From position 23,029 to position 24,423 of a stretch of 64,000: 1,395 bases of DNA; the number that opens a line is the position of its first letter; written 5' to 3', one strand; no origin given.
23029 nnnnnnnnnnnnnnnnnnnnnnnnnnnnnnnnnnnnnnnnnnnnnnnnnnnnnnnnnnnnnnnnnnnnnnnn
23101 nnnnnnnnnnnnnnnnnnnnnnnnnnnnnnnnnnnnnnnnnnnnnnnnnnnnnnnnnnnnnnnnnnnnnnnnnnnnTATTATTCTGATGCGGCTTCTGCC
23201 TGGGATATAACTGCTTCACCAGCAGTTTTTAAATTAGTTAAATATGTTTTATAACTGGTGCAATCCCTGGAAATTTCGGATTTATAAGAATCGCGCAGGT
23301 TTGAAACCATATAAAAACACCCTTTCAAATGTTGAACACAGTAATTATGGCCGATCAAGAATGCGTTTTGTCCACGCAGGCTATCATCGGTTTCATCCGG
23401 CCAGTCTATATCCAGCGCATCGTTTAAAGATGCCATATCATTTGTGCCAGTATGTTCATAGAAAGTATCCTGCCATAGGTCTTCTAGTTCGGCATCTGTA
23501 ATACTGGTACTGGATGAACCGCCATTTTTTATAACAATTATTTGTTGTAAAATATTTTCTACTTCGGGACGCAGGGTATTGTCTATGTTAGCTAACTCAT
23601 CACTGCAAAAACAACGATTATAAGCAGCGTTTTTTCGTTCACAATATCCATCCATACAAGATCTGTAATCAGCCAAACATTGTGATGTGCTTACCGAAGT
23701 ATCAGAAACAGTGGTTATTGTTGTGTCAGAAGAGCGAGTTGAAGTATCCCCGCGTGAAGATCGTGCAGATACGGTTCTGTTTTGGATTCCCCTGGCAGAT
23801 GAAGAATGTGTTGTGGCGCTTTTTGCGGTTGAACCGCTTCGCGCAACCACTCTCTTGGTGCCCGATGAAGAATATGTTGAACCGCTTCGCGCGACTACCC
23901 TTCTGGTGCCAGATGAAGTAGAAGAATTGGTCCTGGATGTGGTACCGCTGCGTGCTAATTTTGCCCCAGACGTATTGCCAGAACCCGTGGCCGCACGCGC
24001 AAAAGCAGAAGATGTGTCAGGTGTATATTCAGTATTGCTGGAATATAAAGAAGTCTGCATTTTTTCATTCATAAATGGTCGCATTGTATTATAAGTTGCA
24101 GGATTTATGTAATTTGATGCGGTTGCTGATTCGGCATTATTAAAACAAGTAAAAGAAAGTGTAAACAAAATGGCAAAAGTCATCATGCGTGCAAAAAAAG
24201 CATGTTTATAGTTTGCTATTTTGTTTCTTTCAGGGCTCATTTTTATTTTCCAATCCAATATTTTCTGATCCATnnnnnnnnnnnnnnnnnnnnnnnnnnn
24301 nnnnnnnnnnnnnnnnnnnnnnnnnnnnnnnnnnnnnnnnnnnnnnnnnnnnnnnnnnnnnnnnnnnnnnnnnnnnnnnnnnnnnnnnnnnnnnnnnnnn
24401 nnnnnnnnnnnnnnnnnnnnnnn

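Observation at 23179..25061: Glycosyltransferase-like gene in apparent operon with a secreted Ser/Thr-rich tandem-repeat protein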

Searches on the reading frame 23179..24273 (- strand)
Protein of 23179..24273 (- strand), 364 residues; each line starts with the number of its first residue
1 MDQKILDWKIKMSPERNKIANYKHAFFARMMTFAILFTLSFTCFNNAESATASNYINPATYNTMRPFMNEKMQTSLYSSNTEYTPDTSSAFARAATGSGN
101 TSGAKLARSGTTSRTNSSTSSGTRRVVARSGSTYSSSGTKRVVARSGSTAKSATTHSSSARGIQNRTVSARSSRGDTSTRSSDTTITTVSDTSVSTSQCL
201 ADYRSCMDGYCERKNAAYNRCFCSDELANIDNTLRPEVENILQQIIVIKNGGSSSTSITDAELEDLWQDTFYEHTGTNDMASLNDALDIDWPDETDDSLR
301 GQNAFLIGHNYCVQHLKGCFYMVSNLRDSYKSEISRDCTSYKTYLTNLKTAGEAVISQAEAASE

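Call 4: search_protein_families(library=pfam, proteins=[window:23179-24273:-], max_evalue=1)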
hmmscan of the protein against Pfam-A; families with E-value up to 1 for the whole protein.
window:23179-24273:- (364 aa): 0 families

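Call 5: search_protein_families(library=ncbifam, proteins=[window:23179-24273:-], max_evalue=1)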
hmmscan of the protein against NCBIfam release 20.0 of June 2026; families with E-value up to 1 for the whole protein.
window:23179-24273:- (364 aa): 1 family
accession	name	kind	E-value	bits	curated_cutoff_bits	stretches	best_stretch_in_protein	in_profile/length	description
NF008354.0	PRK11143.1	equivalog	0.04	12.8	254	1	208-290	196-280/359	glycerophosphodiester phosphodiesterase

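Call 11: find_homologous_proteins(query=window:23179-24240:-)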
Query window:23179-24240:- (353 aa): 351 proteins with E <= 0.001 among 8000 candidates; the best 120 are listed.
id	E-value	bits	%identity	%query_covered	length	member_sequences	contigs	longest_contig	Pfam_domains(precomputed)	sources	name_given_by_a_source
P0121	6.0e-225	764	100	100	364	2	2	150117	-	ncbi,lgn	-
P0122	1.7e-207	706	94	100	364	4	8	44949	-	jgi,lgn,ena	-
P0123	1.5e-126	440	61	99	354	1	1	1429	-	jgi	jgi:hypothetical protein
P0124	3.1e-122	426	59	99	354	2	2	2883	-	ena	-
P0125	1.2e-117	411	58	100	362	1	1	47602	-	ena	-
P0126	1.8e-117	411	56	99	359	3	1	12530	-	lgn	-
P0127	1.0e-115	405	60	94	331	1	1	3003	-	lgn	-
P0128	1.6e-108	381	52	99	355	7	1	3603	-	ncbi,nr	ncbi:MAG: hypothetical protein GX944_02615 [Alphaproteobacteria bacterium]|nr:hypothetical protein [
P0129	1.5e-98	348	48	96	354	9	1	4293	-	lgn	-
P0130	5.7e-98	346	50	95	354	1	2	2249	-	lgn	-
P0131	4.4e-97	344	50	95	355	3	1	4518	-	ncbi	-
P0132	4.7e-95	337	49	93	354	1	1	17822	-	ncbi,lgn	-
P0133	4.4e-90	321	48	96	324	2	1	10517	-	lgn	-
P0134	5.8e-79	284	41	92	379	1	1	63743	-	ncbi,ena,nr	ncbi:MAG: hypothetical protein FWF97_02685 [Alphaproteobacteria bacterium]|nr:hypothetical protein [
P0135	1.3e-70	257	40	87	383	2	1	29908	-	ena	-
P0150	2.0e-61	226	40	86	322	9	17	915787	-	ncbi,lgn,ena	-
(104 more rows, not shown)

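Call 12: find_encoding_contigs(protein=P0121, flank=6000, max_places=3)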
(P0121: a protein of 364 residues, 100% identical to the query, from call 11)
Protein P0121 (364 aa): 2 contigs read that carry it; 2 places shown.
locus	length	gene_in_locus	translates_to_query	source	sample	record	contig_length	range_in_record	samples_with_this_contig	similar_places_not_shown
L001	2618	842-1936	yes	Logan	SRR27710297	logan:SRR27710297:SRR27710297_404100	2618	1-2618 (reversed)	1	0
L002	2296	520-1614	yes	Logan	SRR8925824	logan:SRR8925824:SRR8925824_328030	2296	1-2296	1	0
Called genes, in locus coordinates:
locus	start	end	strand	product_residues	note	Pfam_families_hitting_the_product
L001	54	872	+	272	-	-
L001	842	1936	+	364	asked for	-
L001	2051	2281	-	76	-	-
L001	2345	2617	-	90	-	?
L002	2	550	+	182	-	?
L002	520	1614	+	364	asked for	-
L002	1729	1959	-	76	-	-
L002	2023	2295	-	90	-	?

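Call 13: find_encoding_contigs(protein=P0150, flank=6000, max_places=3)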
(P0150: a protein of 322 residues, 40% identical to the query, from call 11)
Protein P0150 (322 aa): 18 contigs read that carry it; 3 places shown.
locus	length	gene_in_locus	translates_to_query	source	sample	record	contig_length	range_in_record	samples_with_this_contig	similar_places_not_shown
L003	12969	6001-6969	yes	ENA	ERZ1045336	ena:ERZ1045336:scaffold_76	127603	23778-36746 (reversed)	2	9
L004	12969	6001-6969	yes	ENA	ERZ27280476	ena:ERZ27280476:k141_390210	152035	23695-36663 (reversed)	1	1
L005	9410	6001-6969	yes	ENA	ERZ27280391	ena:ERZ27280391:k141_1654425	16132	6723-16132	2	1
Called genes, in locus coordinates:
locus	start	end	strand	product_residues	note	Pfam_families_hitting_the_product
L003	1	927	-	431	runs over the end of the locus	PF13393:tRNA-synt_His, PF03129:HGTP_anticodon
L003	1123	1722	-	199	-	PF03729:DUF308 (weak)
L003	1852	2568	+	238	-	PF01026:TatD_DNase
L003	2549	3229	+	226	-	PF00899:ThiF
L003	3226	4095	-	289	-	PF02811:PHP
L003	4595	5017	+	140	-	PF00293:NUDIX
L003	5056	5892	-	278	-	PF04055:Radical_SAM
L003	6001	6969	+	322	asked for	-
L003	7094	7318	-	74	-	-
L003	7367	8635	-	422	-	PF07498:Rho_N (weak), PF07497:Rho_RNA_bind, PF00006:ATP-synt_ab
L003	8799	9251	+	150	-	PF00436:SSB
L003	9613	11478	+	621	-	-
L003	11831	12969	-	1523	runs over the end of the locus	-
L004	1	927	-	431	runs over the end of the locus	PF13393:tRNA-synt_His, PF03129:HGTP_anticodon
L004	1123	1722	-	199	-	PF03729:DUF308 (weak)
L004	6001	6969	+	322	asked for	-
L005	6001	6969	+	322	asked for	-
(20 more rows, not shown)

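Call 33: predict_structure(alignment_id=A4)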
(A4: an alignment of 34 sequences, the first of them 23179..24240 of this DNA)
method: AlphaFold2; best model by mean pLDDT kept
length: 353 residues; sequences in the alignment: 34
mean_pLDDT: 65.4   pTM: 0.47
mean pLDDT of the five models: 65.4, 63.1, 59.5, 50.3, 50.0
residues with pLDDT >= 90: 58; 70-90: 121; 50-70: 51; < 50: 123
segments of 3 or more residues with pLDDT < 50: 1-3, 34-43, 70-179
pLDDT, mean of each block of 10 residues (from residue 1): 53 76 80 48 60 77 65 46 39 31 35 37 35 36 35 36 35 43 85 94 85 89 90 83 71 77 66 65 72 92 88 91 94 89 87 79
secondary structure, 60 per line:
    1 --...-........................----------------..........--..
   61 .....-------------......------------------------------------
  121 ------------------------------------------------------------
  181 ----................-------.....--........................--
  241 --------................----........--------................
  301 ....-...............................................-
elements in order: H7-30 H47-56 H59-65 H79-84 H185-200 H208-212 H215-238 H249-264 H269-276 H285-304 H306-352

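Call 43: find_related_loci(query=A4, collection=metagenome_contigs, flank=5000)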
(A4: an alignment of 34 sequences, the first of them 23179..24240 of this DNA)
Query A4 (353 aa) in metagenome_contigs; peptide patterns used: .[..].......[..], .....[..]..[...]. (x = any residue, [..] = any of these).
186 stretches matched a pattern; 161 encode a relative of the query (tblastn E <= 1e-3); the best 80 are kept; 80 distinct loci.
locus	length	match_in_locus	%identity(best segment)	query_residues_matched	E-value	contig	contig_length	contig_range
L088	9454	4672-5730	94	1-353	0e+0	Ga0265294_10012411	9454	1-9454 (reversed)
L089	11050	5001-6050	61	1-349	5e-139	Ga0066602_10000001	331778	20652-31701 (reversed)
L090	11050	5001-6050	61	1-349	5e-139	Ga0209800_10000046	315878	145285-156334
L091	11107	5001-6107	44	19-349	6e-103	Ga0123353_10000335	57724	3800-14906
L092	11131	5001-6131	40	19-347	2e-87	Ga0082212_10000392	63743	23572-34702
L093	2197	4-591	52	155-349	2e-75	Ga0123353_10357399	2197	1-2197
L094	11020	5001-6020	39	11-345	2e-72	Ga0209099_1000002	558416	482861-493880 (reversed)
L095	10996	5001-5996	37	11-349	5e-72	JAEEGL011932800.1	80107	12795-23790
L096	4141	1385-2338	40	18-345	2e-69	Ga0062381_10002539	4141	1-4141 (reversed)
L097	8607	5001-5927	40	41-345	1e-68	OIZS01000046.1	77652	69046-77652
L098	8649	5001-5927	39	41-345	1e-67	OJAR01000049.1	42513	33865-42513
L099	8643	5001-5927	39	41-345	2e-67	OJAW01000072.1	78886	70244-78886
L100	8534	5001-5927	40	41-345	3e-67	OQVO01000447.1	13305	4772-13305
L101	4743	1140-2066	40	41-345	3e-67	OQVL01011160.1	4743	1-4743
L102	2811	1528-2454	40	41-345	3e-67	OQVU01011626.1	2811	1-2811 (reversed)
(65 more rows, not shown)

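Call 52: search_protein_families(library=phrogs, proteins=[window:23179-24240:-], max_evalue=0.1)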
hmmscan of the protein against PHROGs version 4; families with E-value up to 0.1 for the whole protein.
window:23179-24240:- (353 aa): 0 families

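Call 58: fold_search(model_id=the predicted structure, library=viral)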
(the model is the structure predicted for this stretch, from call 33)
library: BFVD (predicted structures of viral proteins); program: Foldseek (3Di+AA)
matches with E <= 10: 67; with E <= 0.001: 0
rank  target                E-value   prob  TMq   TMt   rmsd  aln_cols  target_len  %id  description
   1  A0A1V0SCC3            7.9e-01  0.08  0.10  0.10  29.7       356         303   16  Uncharacterized protein [Catovirus CTV1]
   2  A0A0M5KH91            9.2e-01  0.07  0.11  0.08  30.5       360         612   12  (no name in the UniProt tables at hand)
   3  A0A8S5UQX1            1.1e+00  0.09  0.13  0.05  34.8       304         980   10  Secretion activator protein, putative, Secretion activator, Porphyromonas gingivalis.3A [Podoviridae sp. ctQyH19]
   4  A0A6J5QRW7            1.1e+00  0.08  0.11  0.15  30.9       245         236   12  Internal virion protein [uncultured Caudovirales phage]
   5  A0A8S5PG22            1.2e+00  0.04  0.10  0.05  37.0       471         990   15  Minor tail protein [Siphoviridae sp. ctsxw88]
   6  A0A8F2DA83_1          1.4e+00  0.06  0.12  0.06  34.1       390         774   11  Tape measure protein [Gordonia phage VanLee]
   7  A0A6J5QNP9            1.7e+00  0.08  0.13  0.20  38.0       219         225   13  DNA transfer protein p32 [uncultured Caudovirales phage]
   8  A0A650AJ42            1.8e+00  0.07  0.14  0.15  26.4       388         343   14  (no name in the UniProt tables at hand)
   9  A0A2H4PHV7            2.2e+00  0.10  0.14  0.16  36.6       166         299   13  (no name in the UniProt tables at hand)
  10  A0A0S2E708            2.3e+00  0.04  0.11  0.08  40.7       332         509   13  Uncharacterized protein [White spot syndrome virus]
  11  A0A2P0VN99            2.5e+00  0.07  0.12  0.21  20.0       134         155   12  Uncharacterized protein [Tetraselmis virus 1]
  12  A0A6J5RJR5            2.6e+00  0.03  0.10  0.08  32.9       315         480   13  Uncharacterized protein [uncultured Caudovirales phage]
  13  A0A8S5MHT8            2.6e+00  0.02  0.08  0.10  37.6       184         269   12  Internal virion protein [Siphoviridae sp. ctvyM23]
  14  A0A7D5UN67            2.7e+00  0.05  0.12  0.16  20.6       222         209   11  (no name in the UniProt tables at hand)
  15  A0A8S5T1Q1            3.1e+00  0.05  0.11  0.17  32.5       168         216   11  Uncharacterized protein [Podoviridae sp. ctuch15]
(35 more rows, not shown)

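Call 59: search_solved_structures(query=A4, max_evalue=10)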
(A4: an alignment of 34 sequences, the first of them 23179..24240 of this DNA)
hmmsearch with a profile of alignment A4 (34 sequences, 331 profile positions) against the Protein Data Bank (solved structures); distinct sequences matched with E-value up to 10: 0.
